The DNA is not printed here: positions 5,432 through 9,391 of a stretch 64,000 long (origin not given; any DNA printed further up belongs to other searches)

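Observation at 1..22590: Unusually dense c-di-GMP signalling hub: six GGDEF/EAL proteins back to back, eight in the window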

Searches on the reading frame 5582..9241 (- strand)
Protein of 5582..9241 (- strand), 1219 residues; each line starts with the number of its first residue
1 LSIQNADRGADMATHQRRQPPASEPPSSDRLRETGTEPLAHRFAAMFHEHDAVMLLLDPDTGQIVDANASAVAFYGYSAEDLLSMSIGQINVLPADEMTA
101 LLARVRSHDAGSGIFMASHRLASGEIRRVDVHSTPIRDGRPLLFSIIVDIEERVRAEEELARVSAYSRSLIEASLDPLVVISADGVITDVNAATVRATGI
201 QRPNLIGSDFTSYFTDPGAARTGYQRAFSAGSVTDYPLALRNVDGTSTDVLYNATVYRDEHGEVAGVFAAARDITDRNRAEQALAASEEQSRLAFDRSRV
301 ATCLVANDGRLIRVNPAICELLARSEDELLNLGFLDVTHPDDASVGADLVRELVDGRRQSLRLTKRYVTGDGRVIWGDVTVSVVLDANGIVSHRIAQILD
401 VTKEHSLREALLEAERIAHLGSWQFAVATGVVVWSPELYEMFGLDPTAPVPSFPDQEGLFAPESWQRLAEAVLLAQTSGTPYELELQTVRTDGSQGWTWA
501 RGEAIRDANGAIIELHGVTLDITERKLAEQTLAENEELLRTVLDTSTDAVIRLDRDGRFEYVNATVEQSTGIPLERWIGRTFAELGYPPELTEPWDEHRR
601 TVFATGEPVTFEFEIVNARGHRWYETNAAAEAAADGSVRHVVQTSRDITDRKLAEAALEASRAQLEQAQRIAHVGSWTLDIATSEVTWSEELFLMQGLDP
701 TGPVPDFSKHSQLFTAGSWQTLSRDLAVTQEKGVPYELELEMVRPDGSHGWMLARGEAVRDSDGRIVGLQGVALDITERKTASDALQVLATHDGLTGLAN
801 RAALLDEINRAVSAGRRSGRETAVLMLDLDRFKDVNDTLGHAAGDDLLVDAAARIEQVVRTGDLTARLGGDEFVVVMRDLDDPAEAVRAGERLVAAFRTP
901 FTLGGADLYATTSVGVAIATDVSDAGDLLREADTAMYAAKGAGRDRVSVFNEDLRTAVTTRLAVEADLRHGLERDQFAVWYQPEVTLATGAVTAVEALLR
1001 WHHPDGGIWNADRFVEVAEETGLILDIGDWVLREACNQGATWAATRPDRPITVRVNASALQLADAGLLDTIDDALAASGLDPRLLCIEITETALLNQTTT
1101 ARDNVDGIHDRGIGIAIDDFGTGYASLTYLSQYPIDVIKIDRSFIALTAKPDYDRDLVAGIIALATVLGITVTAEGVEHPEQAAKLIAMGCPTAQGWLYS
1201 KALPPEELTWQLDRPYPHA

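Call 3: search_protein_families(library=pfam, proteins=[window:5582-9241:-], max_evalue=0.001)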
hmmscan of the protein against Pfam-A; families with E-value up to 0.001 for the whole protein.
window:5582-9241:- (1219 aa): 8 families
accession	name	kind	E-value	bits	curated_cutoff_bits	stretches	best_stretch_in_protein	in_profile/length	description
PF00563.25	EAL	-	9.4e-71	238.3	31.3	1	966-1201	2-235/236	EAL domain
PF08448.16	PAS_4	-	3.8e-57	191.7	23.1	4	543-652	1-109/110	PAS fold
PF00990.26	GGDEF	-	1.3e-45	155.5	23.8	1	790-946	1-161/161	Diguanylate cyclase, GGDEF domain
PF13426.13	PAS_9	-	8.7e-45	151.7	27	3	301-403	3-103/103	PAS domain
PF00989.32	PAS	-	1e-44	151.6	22.6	4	294-400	6-112/113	PAS fold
PF08447.18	PAS_3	-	6.1e-44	148.6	25.6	3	432-518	2-88/89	PAS fold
PF13188.13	PAS_8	-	5.9e-25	86.7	21.8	1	537-593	1-56/65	PAS domain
PF24820.1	Diguanyl_cycl_sensor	-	0.00015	22.1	28.1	0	170-230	1-59/109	Diguanylate cyclase-like sensor domain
